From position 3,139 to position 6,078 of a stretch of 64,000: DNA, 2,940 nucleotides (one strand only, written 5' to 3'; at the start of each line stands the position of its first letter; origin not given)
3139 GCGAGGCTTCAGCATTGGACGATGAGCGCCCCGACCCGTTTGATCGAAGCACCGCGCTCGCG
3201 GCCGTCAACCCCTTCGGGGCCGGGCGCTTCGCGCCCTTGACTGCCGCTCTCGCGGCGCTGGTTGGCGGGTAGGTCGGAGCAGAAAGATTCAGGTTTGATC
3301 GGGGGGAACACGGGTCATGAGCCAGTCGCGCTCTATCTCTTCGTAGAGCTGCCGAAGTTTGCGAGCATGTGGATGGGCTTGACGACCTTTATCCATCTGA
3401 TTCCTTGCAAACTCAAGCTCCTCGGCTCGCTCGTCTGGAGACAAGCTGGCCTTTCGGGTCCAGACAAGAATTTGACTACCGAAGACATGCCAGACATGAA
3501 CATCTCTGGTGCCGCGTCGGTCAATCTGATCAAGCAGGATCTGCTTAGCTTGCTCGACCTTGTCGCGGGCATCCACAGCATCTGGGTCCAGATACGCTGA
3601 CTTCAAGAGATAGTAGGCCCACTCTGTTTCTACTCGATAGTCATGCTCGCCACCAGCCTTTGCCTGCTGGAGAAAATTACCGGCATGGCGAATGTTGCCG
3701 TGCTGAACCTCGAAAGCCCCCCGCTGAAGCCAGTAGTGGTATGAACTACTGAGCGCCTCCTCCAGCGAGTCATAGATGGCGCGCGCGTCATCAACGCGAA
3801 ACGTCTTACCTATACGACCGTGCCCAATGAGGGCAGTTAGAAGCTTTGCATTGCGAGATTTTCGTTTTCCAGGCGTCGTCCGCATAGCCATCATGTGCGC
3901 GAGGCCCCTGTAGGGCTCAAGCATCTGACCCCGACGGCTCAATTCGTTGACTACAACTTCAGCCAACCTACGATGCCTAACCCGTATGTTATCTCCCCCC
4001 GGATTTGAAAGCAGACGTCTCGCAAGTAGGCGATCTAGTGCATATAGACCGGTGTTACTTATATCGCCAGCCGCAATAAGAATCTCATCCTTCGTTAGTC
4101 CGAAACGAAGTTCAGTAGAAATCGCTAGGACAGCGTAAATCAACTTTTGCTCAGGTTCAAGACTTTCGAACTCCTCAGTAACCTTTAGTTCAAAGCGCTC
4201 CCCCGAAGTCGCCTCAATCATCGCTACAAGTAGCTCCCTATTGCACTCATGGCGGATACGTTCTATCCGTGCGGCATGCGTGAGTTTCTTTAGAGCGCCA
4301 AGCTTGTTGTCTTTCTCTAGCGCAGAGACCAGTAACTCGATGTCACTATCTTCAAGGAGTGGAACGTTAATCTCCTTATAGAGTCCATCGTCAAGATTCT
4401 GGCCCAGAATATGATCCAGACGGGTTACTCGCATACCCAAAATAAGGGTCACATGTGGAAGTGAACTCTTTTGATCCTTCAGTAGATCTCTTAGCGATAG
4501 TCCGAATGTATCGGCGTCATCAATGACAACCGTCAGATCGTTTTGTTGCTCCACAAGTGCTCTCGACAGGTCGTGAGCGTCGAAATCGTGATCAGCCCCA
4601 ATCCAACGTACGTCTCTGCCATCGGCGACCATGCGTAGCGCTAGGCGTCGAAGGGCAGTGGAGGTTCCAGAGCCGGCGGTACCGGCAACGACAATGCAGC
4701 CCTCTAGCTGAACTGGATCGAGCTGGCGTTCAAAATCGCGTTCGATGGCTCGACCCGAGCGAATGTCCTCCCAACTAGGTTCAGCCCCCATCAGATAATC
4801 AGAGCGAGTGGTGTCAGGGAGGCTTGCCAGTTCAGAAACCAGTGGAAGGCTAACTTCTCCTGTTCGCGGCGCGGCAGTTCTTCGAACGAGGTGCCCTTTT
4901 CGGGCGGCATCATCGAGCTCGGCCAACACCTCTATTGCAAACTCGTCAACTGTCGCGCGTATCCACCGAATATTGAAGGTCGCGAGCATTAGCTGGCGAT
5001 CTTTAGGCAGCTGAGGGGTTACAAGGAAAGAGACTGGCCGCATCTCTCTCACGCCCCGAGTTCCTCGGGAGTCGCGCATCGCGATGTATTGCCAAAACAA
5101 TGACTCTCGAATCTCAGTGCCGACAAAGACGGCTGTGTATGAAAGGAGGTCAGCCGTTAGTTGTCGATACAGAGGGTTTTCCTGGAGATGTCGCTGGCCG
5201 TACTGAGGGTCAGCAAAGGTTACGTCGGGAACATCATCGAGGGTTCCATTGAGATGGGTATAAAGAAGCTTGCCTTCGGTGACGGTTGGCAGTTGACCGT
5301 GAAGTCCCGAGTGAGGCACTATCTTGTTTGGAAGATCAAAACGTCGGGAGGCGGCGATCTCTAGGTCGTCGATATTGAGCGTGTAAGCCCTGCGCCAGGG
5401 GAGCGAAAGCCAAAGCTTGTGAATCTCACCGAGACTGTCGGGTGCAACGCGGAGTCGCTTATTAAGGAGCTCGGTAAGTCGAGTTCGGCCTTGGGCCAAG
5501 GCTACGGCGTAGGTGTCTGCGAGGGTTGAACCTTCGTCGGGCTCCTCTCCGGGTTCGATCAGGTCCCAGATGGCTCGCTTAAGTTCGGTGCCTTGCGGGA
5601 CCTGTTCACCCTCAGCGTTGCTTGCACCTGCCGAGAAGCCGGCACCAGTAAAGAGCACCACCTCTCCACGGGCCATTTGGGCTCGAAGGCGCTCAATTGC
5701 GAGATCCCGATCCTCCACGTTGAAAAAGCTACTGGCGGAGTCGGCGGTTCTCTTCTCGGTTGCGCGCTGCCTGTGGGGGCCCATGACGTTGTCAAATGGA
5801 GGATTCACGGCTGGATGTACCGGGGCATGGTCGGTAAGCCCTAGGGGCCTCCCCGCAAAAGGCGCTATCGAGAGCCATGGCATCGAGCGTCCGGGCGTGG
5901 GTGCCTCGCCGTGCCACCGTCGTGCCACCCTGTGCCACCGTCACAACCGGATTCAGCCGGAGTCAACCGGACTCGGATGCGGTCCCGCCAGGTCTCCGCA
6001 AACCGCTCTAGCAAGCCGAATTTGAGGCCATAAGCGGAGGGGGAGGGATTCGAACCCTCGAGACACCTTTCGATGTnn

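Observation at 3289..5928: Stand-alone SIR2 / P-loop NTPase / TPR-like gene carried as low-G+C cargo: candidate Avs/STAND-type NAD-depleting antiphage protein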

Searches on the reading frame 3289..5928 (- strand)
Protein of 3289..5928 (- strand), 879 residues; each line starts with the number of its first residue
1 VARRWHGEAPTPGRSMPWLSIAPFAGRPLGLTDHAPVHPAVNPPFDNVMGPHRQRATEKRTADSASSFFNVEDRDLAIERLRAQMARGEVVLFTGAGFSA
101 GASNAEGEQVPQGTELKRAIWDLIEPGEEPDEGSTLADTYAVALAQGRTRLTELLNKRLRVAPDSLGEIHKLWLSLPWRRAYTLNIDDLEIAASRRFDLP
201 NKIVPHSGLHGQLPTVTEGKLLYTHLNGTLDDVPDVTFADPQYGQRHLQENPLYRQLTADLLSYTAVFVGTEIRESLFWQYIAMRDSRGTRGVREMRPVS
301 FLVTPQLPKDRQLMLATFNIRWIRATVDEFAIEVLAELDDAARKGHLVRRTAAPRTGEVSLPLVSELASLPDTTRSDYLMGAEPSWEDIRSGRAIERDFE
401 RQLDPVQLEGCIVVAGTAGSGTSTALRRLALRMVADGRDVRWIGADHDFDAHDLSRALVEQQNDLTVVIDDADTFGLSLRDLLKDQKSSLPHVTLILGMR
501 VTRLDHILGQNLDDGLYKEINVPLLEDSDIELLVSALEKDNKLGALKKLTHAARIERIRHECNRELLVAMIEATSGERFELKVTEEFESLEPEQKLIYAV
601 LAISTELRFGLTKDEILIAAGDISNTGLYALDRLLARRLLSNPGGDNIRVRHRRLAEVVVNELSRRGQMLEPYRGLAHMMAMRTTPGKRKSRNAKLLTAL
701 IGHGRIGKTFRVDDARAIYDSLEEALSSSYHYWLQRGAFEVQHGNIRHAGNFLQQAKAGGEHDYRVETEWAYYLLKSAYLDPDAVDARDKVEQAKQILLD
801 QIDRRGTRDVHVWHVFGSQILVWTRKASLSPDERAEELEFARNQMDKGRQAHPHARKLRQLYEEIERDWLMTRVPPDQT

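Call 6: search_protein_families(library=pfam, proteins=[window:3289-5928:-], max_evalue=1)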
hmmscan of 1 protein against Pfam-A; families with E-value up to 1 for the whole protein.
window:3289-5928:- (879 aa): 7 families
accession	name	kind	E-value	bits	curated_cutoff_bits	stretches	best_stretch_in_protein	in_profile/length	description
PF25199.1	nSTAND_NTPase5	-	3.5e-21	76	34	1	376-506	1-139/145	Novel STAND NTPase 5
PF13289.12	SIR2_2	-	1.8e-06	28.6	24.5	1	181-323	3-141/141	SIR2-like domain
PF20720.3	nSTAND3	-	0.0011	19.1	27.2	1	399-472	7-74/155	Novel STAND NTPase 3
PF13401.12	AAA_22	-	0.0092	16.7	27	1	409-463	5-59/130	AAA domain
PF13238.12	AAA_18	-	0.01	16.7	29.4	1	412-464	1-55/128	AAA domain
PF05729.18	NACHT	-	0.06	13.6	26.7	0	412-433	3-24/167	NACHT domain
PF13191.12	AAA_16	-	0.87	10.5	32.6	0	401-452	14-63/167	AAA ATPase domain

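Call 7: search_protein_families(library=padloc, proteins=[window:3289-5928:-], max_evalue=1)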
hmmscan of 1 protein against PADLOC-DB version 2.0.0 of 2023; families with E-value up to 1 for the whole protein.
window:3289-5928:- (879 aa): 4 families
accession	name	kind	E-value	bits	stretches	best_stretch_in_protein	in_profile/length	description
PDLC00407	ThsA1|ThsA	-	0.0002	18.2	1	77-271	9-194/478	STALD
PDLC04140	mad8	-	0.0037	14.8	1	397-556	11-101/314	mads_8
PDLC02184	Dsr2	-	0.0044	13.1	1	86-189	21-129/1222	-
PDLC00269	PtuA1|PtuA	-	0.0074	13.6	1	388-436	10-59/446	AAA ATPase domain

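Call 8: search_protein_families(library=ncbifam, proteins=[window:3289-5928:-], max_evalue=1)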
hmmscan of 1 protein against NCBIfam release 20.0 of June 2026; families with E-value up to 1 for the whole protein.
window:3289-5928:- (879 aa): 3 families
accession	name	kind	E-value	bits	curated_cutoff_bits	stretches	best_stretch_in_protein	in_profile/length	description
NF041814.1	Avs5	equivalog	0.012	13.5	1000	0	716-744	623-651/763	AVAST type 5 anti-phage protein Avs5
NF041819.1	Dsr2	equivalog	0.035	12.1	1400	1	89-189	19-124/1215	anti-phage defense-associated sirtuin Dsr2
NF041053.1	CobW_rel_Se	equivalog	0.1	12.3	180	0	412-440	4-32/195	CobW-related selenoprotein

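Call 11: find_homologous_proteins(query=window:3289-5928:-, max_evalue=0.001)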
Query window:3289-5928:- (879 aa): 145 proteins with E <= 0.001 among 8000 candidates; the best 120 are listed.
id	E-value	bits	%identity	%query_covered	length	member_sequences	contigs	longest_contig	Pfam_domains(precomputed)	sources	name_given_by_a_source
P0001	0.0e+0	1948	100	98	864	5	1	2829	PF13289.13,PF25199.2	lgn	-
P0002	0.0e+0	1548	84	92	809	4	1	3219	PF13289.13,PF25199.2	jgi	jgi:hypothetical protein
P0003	0.0e+0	1508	81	92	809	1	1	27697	PF13289.13,PF25199.2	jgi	jgi:SIR2-like domain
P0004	0.0e+0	1386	76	90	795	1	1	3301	PF13289.13,PF25199.2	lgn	-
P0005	0.0e+0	1362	76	90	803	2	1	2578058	PF13289.13,PF25199.2,PF20720.4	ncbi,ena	-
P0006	0.0e+0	1306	71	92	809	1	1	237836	PF13289.13,PF25199.2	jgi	jgi:hypothetical protein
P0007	0.0e+0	1277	69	92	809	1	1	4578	PF13289.13,PF25199.2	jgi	jgi:hypothetical protein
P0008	0.0e+0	1243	69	90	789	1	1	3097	PF13289.13,PF25199.2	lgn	-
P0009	0.0e+0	1240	68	92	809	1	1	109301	PF13289.13,PF25199.2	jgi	jgi:hypothetical protein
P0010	0.0e+0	1230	68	91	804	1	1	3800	PF13289.13,PF25199.2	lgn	-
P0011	0.0e+0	1223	67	92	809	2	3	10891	PF13289.13,PF25199.2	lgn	-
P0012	4.2e-293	993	66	75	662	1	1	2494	PF25199.2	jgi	jgi:hypothetical protein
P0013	3.9e-289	980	57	91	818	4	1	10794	PF13289.13,PF25199.2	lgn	-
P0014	2.4e-282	957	55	91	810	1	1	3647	PF13289.13,PF25199.2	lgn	-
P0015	4.2e-282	957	55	92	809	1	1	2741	PF13289.13,PF25199.2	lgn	-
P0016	1.3e-281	955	56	91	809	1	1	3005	PF13289.13,PF25199.2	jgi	jgi:hypothetical protein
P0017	2.7e-281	954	54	91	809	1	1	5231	PF13289.13,PF25199.2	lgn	-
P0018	5.9e-280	949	55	91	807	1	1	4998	PF13289.13,PF25199.2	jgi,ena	-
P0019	7.8e-280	949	55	91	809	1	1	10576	PF13289.13,PF13401.13,PF25199.2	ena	-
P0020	9.2e-280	949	56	91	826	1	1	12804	PF13289.13,PF25199.2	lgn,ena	-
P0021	1.5e-279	948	56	88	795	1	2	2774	PF13289.13,PF25199.2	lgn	-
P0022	1.3e-274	932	55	91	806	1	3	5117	PF13289.13,PF25199.2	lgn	-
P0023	1.6e-272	925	53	92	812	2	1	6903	PF13289.13,PF25199.2,PF20720.4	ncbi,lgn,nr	ncbi:MAG: SIR2 family protein [Actinomycetota bacterium]|nr:SIR2 family protein [Actinomycetota bact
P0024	3.7e-271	920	54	90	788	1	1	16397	PF25199.2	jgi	jgi:hypothetical protein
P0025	1.4e-270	918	54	90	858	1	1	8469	PF13289.13,PF25199.2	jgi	jgi:hypothetical protein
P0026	3.5e-269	914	55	92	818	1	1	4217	PF13289.13,PF25199.2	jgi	jgi:SIR2-like domain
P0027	1.2e-267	909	55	92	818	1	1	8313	PF13289.13,PF25199.2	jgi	-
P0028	8.2e-265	899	54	91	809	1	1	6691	PF25199.2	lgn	-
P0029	4.0e-260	884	52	90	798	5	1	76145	PF13289.13,PF25199.2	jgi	jgi:hypothetical protein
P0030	2.5e-259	881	51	90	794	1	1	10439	PF13289.13,PF25199.2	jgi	jgi:SIR2-like domain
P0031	2.0e-258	878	51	91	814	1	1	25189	PF13289.13,PF25199.2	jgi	jgi:hypothetical protein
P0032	2.1e-258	878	50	91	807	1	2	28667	PF13289.13,PF25199.2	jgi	jgi:SIR2-like domain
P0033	2.4e-258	878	53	90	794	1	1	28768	PF13289.13,PF25199.2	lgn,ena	-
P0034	3.7e-253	861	51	90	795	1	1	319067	PF13289.13,PF25199.2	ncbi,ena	-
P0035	6.8e-252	857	51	91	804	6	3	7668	PF13289.13,PF25199.2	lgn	-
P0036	5.2e-250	850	51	89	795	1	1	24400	PF13289.13,PF25199.2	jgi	jgi:hypothetical protein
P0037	3.9e-248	844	51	90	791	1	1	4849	PF13289.13,PF25199.2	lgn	-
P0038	5.0e-247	840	50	91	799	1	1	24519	PF13289.13,PF25199.2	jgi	jgi:hypothetical protein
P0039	8.9e-236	803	55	78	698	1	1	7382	PF13289.13,PF25199.2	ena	-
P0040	5.5e-213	728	54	72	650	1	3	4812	PF25199.2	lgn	-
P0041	4.8e-212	725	47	91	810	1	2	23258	PF25199.2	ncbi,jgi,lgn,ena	-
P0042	3.0e-203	696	60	63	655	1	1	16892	PF13289.13,PF25199.2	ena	-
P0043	3.8e-196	672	44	91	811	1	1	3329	PF25199.2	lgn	-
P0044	4.3e-189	649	54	64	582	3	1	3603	PF13289.13,PF25199.2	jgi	jgi:hypothetical protein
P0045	1.1e-182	628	41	91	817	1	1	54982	PF13289.13,PF13401.13,PF25199.2,PF20720.4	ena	-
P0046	3.3e-177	610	40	92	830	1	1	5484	PF13289.13,PF25199.2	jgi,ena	jgi:hypothetical protein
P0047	1.5e-175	604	41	90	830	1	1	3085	PF13289.13,PF25199.2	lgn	-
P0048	1.1e-174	601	41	91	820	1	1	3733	PF13289.13,PF13401.13,PF25199.2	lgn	-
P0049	4.5e-172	593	40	90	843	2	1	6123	PF13289.13,PF13401.13,PF25199.2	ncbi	-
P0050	9.4e-170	585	40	91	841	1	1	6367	PF13289.13,PF25199.2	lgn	-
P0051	6.5e-169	582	54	58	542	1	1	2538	PF25199.2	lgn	-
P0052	9.4e-169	582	41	90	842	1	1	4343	PF13289.13,PF25199.2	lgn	-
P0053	2.3e-168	580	40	91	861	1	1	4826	PF13289.13,PF25199.2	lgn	-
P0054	1.5e-167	578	39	91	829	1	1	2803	PF13289.13,PF25199.2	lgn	-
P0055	2.7e-167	577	40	91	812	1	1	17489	PF13289.13,PF13401.13,PF25199.2,PF20720.4,PF13191.13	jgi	jgi:tetratricopeptide (TPR) repeat protein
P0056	3.9e-167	576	40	90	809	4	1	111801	PF25199.2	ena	-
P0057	1.6e-166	574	40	91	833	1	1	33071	PF13289.13,PF07015.18,PF25199.2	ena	-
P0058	1.2e-165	571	40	91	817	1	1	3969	PF13289.13,PF13401.13,PF25199.2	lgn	-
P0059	2.2e-165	570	40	90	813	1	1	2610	PF13289.13,PF25199.2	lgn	-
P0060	4.3e-165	569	39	91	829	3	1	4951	PF13289.13,PF25199.2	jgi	jgi:Mrp family chromosome partitioning ATPase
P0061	5.4e-165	569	40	90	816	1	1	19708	PF13289.13,PF25199.2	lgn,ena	-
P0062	6.6e-165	569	39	91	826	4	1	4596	PF13289.13,PF25199.2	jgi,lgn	jgi:Mrp family chromosome partitioning ATPase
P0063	2.5e-164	567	39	91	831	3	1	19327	PF13289.13,PF25199.2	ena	-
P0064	3.5e-164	566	39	90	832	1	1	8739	PF13289.13,PF25199.2,PF20720.4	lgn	-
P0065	3.6e-164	566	39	90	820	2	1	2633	PF13289.13,PF25199.2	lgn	-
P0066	3.8e-164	566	39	91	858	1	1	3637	PF13289.13,PF25199.2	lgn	-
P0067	1.8e-163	564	39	91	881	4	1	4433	PF13289.13,PF25199.2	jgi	-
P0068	2.3e-163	564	39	91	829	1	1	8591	PF13289.13,PF13428.13,PF25199.2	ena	-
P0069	5.8e-163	562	39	89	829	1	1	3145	PF13289.13,PF25199.2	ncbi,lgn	-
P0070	3.2e-162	560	40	92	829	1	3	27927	PF13289.13,PF25199.2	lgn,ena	-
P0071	3.8e-162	560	40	91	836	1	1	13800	PF13289.13,PF25199.2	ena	-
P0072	5.5e-162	559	41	91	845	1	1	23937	PF13289.13,PF25199.2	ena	-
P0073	2.5e-161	557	40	90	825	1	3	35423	PF13289.13,PF25199.2,PF20720.4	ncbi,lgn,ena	-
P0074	8.5e-161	555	38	91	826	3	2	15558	PF13289.13,PF25199.2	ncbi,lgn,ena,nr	ncbi:MAG: hypothetical protein OXQ89_22535 [Rhodospirillaceae bacterium]|nr:hypothetical protein [Rh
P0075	2.8e-160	554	38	91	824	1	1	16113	PF13289.13,PF25199.2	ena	-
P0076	3.1e-160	553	39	91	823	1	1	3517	PF25199.2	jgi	jgi:hypothetical protein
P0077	3.5e-160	553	39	90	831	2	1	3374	PF13289.13,PF25199.2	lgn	-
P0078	4.6e-160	553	38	91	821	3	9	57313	PF13289.13,PF25199.2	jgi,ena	-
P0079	5.0e-160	553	38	91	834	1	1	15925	PF13289.13,PF25199.2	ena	-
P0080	9.1e-160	552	39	90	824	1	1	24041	PF13401.13,PF25199.2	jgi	-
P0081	2.9e-158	547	38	90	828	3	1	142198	PF13289.13,PF25199.2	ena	-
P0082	1.0e-157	545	38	90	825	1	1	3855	PF13289.13,PF25199.2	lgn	-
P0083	6.6e-157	542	39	90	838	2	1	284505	PF13289.13,PF25199.2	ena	-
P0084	6.9e-157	542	38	91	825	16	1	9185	PF13289.13,PF13401.13,PF25199.2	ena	-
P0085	7.6e-157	542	38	92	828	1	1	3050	PF13289.13,PF25199.2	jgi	jgi:hypothetical protein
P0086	9.5e-157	542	37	91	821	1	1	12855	PF13289.13,PF25199.2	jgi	-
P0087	1.6e-156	541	38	90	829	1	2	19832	PF13289.13,PF13401.13,PF25199.2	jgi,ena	jgi:hypothetical protein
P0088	3.0e-156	540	38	91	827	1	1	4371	PF13289.13,PF25199.2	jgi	jgi:hypothetical protein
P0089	1.4e-155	538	38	92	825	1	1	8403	PF13289.13,PF25199.2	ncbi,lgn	-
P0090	4.4e-155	536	38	90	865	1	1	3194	PF25199.2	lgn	-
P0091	9.1e-154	532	38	90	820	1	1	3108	PF13289.13,PF25199.2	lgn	-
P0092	1.1e-153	532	40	91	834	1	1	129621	PF13289.13,PF25199.2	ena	-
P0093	2.5e-153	531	39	91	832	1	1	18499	PF13289.13,PF25199.2,PF13191.13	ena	-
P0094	4.6e-153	530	37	91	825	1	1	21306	PF25199.2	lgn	-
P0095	9.6e-153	529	39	91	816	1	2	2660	PF13289.13,PF25199.2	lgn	-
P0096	4.5e-152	526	39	90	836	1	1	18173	PF13289.13,PF25199.2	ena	-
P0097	4.5e-152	526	39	91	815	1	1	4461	PF13289.13,PF25199.2,PF13191.13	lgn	-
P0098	8.5e-152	525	39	88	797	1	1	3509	PF13289.13,PF25199.2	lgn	-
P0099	1.9e-151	524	37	90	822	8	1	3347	PF13289.13,PF25199.2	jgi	-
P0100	1.7e-150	521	36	90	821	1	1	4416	PF13289.13,PF25199.2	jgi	jgi:hypothetical protein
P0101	4.3e-150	520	38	90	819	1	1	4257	PF13289.13,PF25199.2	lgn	-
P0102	4.8e-150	520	39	91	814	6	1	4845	PF13289.13,PF25199.2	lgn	-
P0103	1.0e-149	519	37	91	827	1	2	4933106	PF25199.2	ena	-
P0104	1.0e-149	519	37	91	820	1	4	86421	PF25199.2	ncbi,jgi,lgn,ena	-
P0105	3.5e-149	517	39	84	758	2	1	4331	PF25199.2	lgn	-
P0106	1.3e-147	512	39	80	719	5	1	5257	PF13289.13,PF25199.2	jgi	jgi:hypothetical protein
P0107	3.1e-147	510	39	89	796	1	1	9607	PF13289.13,PF13401.13,PF25199.2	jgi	jgi:hypothetical protein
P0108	3.3e-147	510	39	89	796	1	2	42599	PF13289.13,PF25199.2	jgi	jgi:hypothetical protein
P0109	5.6e-147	510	37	91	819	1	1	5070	PF13289.13,PF13401.13,PF25199.2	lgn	-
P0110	6.6e-147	509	38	91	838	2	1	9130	PF13289.13,PF25199.2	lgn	-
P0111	6.8e-147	509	38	89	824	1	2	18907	PF13289.13,PF25199.2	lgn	-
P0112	1.6e-145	505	39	90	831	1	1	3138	PF25199.2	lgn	-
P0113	5.2e-145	503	36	91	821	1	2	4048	PF25199.2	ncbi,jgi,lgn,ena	-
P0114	1.8e-144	501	38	85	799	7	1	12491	PF13289.13,PF25199.2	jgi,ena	-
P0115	4.1e-143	497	38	82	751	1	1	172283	PF13289.13,PF25199.2,PF20720.4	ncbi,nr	ncbi:SIR2 family protein [Myxococcus sp. CA051A]|nr:SIR2 family protein [Myxococcus sp. CA051A] NTX6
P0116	8.1e-143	496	38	89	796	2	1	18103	PF13289.13,PF25199.2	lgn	-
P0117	1.4e-142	495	38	90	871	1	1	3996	PF13289.13,PF25199.2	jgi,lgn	-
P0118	5.3e-142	493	36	90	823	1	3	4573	PF13289.13,PF25199.2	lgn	-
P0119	1.4e-141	492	36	89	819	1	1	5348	PF25199.2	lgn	-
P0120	2.5e-141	491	38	91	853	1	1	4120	PF13289.13,PF25199.2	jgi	jgi:hypothetical protein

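Call 12: search_solved_structures(query=window:3289-5928:-, max_evalue=1, show_alignments=2)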
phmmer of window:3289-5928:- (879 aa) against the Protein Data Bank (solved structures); distinct sequences matched with E-value up to 1: 10.
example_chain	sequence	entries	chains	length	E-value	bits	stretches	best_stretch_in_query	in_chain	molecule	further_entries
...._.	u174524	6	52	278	1.9e-05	26.3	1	80-277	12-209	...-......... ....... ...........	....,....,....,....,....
9v12_i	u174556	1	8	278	0.00057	21.4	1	80-277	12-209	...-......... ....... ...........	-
9jap_A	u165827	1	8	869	0.009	17.5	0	71-188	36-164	SIR2-like domain-containing protein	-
9xvc_H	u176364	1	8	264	0.018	16.5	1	79-322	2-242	KomC(H146N), a SIR2-domain NADase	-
8zsf_D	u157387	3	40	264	0.087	14.2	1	79-322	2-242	Sir2 family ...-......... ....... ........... | KomC, SIR2 domain protein, NADase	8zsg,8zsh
8k1m_C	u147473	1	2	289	0.09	14.2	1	415-467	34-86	Multidrug efflux system ATP-binding protein Rv1218c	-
6lhx_A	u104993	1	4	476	0.092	14.2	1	134-276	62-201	ThsA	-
8k1n_E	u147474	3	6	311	0.1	14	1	415-467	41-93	Multidrug efflux system ATP-binding protein Rv1218c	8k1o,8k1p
8zsi_E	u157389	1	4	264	0.22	12.9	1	79-322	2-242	Sir2 family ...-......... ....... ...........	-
3jte_A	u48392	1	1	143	0.64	11.4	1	423-534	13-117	Response regulator receiver protein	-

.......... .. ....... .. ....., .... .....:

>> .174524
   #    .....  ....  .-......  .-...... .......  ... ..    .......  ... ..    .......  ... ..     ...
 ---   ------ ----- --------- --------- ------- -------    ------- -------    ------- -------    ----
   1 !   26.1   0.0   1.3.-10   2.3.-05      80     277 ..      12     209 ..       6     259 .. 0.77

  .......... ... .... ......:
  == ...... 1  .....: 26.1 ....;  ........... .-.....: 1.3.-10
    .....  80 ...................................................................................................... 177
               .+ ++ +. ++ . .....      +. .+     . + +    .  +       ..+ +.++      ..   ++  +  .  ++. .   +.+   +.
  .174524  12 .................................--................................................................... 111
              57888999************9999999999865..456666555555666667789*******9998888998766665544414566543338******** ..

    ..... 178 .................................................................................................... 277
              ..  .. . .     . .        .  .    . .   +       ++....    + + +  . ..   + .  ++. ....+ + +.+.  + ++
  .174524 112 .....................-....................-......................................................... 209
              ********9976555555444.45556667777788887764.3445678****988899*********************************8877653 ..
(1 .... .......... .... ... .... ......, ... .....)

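Call 28: find_encoding_contigs(protein=P0005, flank=10000, max_places=2)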
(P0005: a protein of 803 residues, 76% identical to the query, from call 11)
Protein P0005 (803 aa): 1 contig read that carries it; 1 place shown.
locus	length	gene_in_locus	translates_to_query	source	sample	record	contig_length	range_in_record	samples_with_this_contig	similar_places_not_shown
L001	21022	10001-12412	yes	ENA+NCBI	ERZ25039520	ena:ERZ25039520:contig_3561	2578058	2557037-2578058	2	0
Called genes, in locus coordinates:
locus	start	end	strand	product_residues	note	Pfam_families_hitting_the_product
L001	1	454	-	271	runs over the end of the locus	-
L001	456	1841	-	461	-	PF00535:Glycos_transf_2, PF13641:Glyco_tranf_2_3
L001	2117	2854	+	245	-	-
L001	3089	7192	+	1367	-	-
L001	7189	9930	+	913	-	-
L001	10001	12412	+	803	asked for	PF13289:SIR2_2 (weak), PF25199:nSTAND_NTPase5, PF20720:nSTAND3 (weak)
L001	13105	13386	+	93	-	-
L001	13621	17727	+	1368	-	-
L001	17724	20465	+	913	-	-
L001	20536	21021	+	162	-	?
